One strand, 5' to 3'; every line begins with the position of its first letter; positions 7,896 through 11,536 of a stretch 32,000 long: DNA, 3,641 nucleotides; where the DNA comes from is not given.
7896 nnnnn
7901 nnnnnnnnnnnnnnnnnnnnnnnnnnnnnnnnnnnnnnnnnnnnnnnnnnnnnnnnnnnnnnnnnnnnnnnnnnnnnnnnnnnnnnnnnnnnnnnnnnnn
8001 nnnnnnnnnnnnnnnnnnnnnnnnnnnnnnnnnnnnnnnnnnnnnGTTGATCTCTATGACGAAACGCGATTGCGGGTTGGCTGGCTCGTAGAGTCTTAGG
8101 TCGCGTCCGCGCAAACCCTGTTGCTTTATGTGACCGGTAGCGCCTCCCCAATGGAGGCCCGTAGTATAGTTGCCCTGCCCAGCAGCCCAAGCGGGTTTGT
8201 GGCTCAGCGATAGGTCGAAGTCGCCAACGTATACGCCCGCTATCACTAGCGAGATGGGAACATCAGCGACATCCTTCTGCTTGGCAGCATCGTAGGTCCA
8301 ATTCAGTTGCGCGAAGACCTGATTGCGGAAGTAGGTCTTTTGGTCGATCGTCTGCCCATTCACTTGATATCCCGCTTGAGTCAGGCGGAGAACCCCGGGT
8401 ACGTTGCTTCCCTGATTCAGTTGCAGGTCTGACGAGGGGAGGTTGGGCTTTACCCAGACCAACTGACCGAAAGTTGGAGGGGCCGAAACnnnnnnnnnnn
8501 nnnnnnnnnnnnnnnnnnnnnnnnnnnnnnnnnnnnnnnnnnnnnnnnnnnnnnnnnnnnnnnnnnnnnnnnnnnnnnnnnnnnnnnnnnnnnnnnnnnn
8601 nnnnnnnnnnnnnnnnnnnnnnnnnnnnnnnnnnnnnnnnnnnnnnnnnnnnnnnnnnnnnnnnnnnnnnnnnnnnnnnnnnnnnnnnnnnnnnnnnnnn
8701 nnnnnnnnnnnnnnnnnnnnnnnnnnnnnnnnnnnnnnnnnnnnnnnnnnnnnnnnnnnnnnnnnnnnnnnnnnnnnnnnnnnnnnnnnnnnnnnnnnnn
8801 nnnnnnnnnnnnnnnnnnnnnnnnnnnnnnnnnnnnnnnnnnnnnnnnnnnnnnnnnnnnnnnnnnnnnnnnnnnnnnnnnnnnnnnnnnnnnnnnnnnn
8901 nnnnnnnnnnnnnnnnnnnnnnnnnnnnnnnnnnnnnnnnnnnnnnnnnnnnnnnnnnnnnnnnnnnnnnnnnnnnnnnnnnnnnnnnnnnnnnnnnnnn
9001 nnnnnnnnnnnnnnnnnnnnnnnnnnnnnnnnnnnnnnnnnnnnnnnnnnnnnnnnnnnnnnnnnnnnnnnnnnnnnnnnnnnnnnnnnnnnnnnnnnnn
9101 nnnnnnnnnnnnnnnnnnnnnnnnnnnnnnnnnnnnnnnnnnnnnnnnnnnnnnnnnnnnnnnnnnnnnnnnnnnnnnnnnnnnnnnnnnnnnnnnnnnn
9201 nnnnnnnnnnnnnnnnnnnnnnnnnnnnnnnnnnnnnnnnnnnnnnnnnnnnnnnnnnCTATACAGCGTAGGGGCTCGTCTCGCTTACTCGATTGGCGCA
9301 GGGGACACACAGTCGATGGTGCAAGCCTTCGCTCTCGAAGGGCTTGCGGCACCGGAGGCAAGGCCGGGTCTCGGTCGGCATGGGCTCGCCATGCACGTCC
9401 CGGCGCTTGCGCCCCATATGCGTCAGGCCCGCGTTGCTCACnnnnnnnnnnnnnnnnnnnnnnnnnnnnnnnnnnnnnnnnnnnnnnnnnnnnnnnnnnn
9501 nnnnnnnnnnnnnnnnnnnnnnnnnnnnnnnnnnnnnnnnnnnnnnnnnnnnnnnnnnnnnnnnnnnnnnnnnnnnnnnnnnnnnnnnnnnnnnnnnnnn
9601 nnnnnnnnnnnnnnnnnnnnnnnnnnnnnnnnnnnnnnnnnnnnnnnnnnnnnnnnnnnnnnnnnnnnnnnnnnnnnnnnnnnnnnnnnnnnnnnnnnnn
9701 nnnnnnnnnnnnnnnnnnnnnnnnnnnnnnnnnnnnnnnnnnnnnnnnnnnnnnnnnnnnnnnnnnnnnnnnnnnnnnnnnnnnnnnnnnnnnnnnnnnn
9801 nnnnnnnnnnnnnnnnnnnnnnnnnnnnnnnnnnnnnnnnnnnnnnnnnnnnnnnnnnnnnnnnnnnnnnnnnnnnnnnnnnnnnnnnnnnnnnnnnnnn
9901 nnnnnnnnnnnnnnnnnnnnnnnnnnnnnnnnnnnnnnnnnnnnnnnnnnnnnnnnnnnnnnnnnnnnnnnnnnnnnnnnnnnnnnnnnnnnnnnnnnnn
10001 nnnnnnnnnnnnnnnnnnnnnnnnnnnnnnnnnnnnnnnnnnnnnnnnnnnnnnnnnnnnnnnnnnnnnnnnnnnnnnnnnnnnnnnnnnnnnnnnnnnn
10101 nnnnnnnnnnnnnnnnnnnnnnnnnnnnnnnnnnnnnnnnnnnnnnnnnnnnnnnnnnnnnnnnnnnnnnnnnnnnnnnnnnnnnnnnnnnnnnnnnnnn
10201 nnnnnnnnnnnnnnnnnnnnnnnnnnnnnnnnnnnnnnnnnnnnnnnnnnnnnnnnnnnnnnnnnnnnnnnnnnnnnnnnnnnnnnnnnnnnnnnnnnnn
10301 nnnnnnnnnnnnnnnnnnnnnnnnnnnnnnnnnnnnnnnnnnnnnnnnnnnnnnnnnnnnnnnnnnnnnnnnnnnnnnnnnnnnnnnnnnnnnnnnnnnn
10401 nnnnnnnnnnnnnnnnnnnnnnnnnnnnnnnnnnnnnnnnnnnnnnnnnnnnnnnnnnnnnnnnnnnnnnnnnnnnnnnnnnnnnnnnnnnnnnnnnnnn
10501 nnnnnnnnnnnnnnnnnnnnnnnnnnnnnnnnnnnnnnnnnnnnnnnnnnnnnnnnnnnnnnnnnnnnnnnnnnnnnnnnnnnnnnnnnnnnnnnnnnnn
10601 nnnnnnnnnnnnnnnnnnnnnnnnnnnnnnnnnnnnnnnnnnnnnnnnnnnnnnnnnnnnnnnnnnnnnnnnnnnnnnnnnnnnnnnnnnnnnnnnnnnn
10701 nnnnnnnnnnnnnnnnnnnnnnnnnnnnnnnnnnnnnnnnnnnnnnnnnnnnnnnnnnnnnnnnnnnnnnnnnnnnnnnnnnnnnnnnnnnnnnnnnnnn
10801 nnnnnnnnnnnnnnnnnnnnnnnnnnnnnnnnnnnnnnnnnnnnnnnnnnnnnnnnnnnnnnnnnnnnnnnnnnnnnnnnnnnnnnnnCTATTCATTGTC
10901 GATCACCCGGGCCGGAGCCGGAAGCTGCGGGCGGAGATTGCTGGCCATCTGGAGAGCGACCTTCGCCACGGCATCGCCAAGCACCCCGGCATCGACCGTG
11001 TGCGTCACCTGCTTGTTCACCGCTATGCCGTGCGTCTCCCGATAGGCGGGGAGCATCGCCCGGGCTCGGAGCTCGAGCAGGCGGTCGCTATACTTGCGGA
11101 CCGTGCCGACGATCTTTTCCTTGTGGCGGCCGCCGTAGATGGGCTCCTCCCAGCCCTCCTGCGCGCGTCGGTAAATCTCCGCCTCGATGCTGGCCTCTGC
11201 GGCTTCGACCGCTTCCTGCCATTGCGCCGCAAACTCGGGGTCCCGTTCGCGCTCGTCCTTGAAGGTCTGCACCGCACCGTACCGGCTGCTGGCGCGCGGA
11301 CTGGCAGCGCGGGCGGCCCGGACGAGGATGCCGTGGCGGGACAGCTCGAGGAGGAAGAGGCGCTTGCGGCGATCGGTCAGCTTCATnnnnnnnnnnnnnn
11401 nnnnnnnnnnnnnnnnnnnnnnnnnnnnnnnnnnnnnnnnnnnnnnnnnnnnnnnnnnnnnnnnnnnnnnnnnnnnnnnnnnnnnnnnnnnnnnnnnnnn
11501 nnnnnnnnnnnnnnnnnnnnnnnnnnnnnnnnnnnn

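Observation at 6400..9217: Unusual restriction-modification-like pair: TaqI/Eco57I-type N6-adenine MTase + single-HKD phospholipase-D nuclease with a C-terminal beta-barrel-like domain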

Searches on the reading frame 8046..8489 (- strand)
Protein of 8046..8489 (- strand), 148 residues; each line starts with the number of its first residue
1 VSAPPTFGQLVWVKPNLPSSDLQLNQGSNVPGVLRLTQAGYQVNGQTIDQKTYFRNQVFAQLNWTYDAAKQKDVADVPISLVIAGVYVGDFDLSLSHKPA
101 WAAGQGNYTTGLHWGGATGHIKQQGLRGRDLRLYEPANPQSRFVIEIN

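Call 31: predict_structure(alignment_id=A2)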
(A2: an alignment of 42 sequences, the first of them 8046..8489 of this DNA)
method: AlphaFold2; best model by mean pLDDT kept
length: 148 residues; sequences in the alignment: 42
mean_pLDDT: 90.4   pTM: 0.86
mean pLDDT of the five models: 90.4, 90.4, 89.3, 88.4, 88.3
residues with pLDDT >= 90: 110; 70-90: 26; 50-70: 10; < 50: 2
segments of 3 or more residues with pLDDT < 50: none
pLDDT, mean of each block of 10 residues (from residue 1): 89 93 69 84 91 95 96 97 97 93 70 93 95 97 98
secondary structure, 60 per line:
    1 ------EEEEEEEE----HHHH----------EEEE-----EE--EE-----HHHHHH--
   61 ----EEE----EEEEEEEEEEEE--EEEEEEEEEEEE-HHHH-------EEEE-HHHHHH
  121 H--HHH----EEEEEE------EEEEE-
elements in order: E7-14 H19-22 E33-36 H53-58 E65-67 E72-83 E86-97 H99-102 E110-113 H115-121 E131-136 E143-147

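Call 36: fold_search(model_id=the predicted structure, library=pdb)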
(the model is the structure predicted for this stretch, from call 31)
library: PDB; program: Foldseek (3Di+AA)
matches with E <= 10: 279; with E <= 0.001: 0
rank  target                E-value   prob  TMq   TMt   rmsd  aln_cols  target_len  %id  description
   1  3hqf_A                8.5e-03  1.00  0.53  0.47   4.9       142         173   10  Crystal structure of restriction endonuclease EcoRII N-terminal effector-binding domain in complex with cognate DNA (released 2009-09-22)
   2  1na6_A                1.8e-02  0.99  0.50  0.24   6.3       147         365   12  Crystal structure of restriction endonuclease EcoRII mutant R88A (released 2003-12-16)
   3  8oj1_A                1.9e-02  0.47  0.34  0.20  18.2       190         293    9  Crystal structure of the DNA binding domain of M. polymorpha Auxin Response Factor 2 (MpARF2) in complex with High Aff (released 2024-04-03)
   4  7et6_D                2.1e-02  0.99  0.47  0.60   4.6       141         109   16  Crystal structure of Arabidopsis TEM1 B3-DNA complex (released 2021-09-15)
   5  1na6_B                2.7e-02  0.99  0.56  0.24   4.7       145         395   13  Crystal structure of restriction endonuclease EcoRII mutant R88A (released 2003-12-16)
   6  2c1l_A                3.8e-02  0.87  0.45  0.22   6.6       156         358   10  Structure of the BfiI restriction endonuclease (released 2005-10-07)
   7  6ycq_A                1.4e-01  0.57  0.36  0.18   8.7       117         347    9  Crystal structure of the DNA binding domain of Arabidopsis thaliana Auxin Response Factor 1 (AtARF1) in complex with H (released 2020-09-09)
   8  6ycq_B                1.4e-01  0.33  0.36  0.19  18.0       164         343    8  Crystal structure of the DNA binding domain of Arabidopsis thaliana Auxin Response Factor 1 (AtARF1) in complex with H (released 2020-09-09)
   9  7et6_A                1.5e-01  0.85  0.47  0.62   4.4       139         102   12  Crystal structure of Arabidopsis TEM1 B3-DNA complex (released 2021-09-15)
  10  1yel_MODEL_1_A        1.8e-01  0.80  0.44  0.59   4.8       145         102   10  Structure of the hypothetical Arabidopsis thaliana protein At1g16640.1 (released 2005-01-18)
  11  4pde                  2.5e-01  0.21  0.24  0.16   8.5        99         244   16  Crystal structure of FdhD in complex with GDP (released 2015-05-20)
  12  4i1k_A                2.6e-01  0.41  0.35  0.41   5.2       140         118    8  Crystal Structure of VRN1 (Residues 208-341) (released 2012-12-19)
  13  6vkf_A                9.9e-01  0.02  0.15  0.11  17.1       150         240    8  CCHFV GP38 (IbAr10200) (released 2020-02-05)
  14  8urd_C                1.0e+00  0.02  0.13  0.06  20.9       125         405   10  Bacillus niacini flavin monooxygenase with bound (2,6)DHP (released 2024-09-18)
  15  9i5v_e                1.1e+00  0.05  0.16  0.24  14.2        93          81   10  70S P. gingivalis ribosome erm-delta-porN strain (released 2025-08-20)
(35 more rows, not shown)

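Call 53: search_protein_representatives(protein=window:8046-8489:-)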
Query: 148 residues. Proteins with E-value up to 0.001 (for the whole library): 738; up to 1e-10: 273; up to 1e-30: 12. The best 150 are listed.
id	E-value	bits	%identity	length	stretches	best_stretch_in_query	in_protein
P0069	4.4e-53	195.4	65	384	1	2-147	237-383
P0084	8.0e-49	181.6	59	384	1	1-148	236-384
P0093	3.0e-43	163.5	57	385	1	4-147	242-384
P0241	2.7e-41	157.2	54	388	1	6-147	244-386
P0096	1.5e-40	154.7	70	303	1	3-108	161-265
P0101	1.6e-39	151.4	53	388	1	6-147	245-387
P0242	1.4e-38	148.3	54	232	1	6-147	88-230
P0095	4.3e-38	146.8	55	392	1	6-147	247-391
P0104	9.0e-37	142.5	50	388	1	4-147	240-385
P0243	5.7e-35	136.6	48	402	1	7-146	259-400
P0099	5.8e-35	136.6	51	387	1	3-147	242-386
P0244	7.5e-35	136.2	51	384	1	7-147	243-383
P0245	1.7e-30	122.1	47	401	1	7-138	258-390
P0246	5.5e-30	120.4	53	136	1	11-147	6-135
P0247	1.5e-29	119.1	73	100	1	75-147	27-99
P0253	1.4e-27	112.6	47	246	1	7-147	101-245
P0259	2.9e-27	111.6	42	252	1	3-147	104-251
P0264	1.2e-26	109.6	46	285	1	2-147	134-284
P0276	2.7e-25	105.2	40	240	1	3-146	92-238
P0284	1.5e-24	102.8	41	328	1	7-144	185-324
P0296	6.3e-24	100.8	41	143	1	8-147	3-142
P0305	5.1e-23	97.8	39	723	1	7-146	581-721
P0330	2.4e-21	92.4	41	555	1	7-145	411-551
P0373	6.2e-19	84.6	39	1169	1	5-147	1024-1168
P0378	1.9e-18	83.0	40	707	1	5-147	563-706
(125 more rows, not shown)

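Call 54: search_protein_families(library=pfam, proteins=[P0242, P0253, P0259, P0276, P0305, P0373, P0378, P0330, P0284, P0264], max_evalue=0.01)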
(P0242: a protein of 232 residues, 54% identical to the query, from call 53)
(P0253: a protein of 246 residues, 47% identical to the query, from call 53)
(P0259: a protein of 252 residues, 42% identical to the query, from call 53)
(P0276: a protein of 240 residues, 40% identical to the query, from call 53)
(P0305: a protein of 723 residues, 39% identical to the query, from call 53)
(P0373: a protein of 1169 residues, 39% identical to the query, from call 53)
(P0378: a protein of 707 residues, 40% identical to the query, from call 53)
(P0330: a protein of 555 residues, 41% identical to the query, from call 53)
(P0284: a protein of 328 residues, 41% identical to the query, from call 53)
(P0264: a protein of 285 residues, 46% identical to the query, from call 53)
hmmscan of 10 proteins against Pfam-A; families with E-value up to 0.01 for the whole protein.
P0242 (232 aa): 0 families

P0253 (246 aa): 0 families

P0259 (252 aa): 0 families

P0276 (240 aa): 0 families

P0305 (723 aa): 2 families
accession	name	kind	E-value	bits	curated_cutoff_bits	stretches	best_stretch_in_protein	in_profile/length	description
PF03235.19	GmrSD_N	-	1.9e-39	136.3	33.2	1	14-224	3-198/199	GmrSD restriction endonuclease, N-terminal domain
PF07510.16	GmrSD_C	-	4.9e-15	56.1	23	1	431-544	35-136/138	GmrSD restriction endonucleases, C-terminal domain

P0373 (1169 aa): 4 families
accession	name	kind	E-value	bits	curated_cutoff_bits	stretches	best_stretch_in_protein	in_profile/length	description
PF07992.20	Pyr_redox_2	-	8.9e-07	29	26.1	1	600-677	123-190/291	Pyridine nucleotide-disulphide oxidoreductase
PF01266.30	DAO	-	7e-06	26.2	27.9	1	630-731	1-84/353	FAD dependent oxidoreductase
PF00070.33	Pyr_redox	-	3.3e-05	24.7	22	1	630-677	1-47/82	Pyridine nucleotide-disulphide oxidoreductase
PF13450.12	NAD_binding_8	-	0.0016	19.1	21.9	1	633-662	1-30/68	NAD(P)-binding Rossmann-like domain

P0378 (707 aa): 0 families

P0330 (555 aa): 3 families
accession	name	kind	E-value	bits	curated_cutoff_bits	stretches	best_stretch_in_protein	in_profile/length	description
PF07510.16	GmrSD_C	-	1.4e-18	67.5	23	1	242-377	12-137/138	GmrSD restriction endonucleases, C-terminal domain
PF03235.19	GmrSD_N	-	1.8e-05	25.4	33.2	1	12-56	148-199/199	GmrSD restriction endonuclease, N-terminal domain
PF17420.7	GP17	-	0.0092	16.6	25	0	296-376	16-93/98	Superinfection exclusion gene product 17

P0284 (328 aa): 0 families

P0264 (285 aa): 0 families

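Call 67: find_encoding_contigs(protein=P0296, flank=6000, max_places=3)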
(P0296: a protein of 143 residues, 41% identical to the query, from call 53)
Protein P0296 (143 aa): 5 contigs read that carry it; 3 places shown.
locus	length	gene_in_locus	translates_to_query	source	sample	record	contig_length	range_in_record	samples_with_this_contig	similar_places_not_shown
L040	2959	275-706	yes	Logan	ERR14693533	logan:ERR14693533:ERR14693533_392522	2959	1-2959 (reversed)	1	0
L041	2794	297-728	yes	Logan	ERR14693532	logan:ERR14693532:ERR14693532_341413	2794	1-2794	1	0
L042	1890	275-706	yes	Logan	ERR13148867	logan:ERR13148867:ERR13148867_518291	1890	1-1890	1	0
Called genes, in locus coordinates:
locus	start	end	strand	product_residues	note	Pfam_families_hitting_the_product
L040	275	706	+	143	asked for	-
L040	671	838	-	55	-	-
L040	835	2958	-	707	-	?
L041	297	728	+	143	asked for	-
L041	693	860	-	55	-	-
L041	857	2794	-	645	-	?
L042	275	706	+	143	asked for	-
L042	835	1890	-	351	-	?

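Call 68: find_encoding_contigs(protein=P0246, flank=6000, max_places=3)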
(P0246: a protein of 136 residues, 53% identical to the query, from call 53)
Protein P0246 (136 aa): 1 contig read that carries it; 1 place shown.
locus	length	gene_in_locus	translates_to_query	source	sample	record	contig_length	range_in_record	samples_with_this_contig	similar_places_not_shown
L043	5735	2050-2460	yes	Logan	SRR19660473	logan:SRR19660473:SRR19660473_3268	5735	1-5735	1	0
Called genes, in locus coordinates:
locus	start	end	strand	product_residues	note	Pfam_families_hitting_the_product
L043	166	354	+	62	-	-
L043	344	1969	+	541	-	PF02384:N6_Mtase, PF07669:Eco57I, PF22837:M_Eco57I_C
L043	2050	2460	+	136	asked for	-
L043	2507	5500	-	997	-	PF04313:HSDR_N (faint), PF02384:N6_Mtase, PF20473:MmeI_Mtase, PF07669:Eco57I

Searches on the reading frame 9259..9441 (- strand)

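Call 58: search_protein_families(library=phrogs, proteins=[window:9259-9441:-], max_evalue=0.001)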
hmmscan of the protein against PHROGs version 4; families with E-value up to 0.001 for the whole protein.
window:9259-9441:- (60 aa): 1 family
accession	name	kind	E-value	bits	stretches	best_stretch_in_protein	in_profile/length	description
phrog_13335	-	unknown function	1.1e-09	39.4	1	23-53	55-85/99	-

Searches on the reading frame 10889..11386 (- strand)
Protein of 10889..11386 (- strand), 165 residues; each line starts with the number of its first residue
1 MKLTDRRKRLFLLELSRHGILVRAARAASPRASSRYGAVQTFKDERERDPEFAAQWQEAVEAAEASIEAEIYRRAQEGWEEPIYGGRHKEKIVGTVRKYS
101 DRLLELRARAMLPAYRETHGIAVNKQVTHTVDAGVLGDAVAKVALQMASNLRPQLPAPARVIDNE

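Call 13: search_protein_families(library=pfam, proteins=[window:10889-11386:-], max_evalue=0.01)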
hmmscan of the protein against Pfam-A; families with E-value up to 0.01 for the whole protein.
window:10889-11386:- (165 aa): 0 families

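Call 58: search_protein_families(library=phrogs, proteins=[window:10889-11386:-], max_evalue=0.001)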
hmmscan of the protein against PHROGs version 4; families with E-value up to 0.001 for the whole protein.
window:10889-11386:- (165 aa): 1 family
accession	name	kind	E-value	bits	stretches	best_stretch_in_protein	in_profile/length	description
phrog_4044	-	head and packaging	4.6e-30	105.4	1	2-131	23-144/180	terminase small subunit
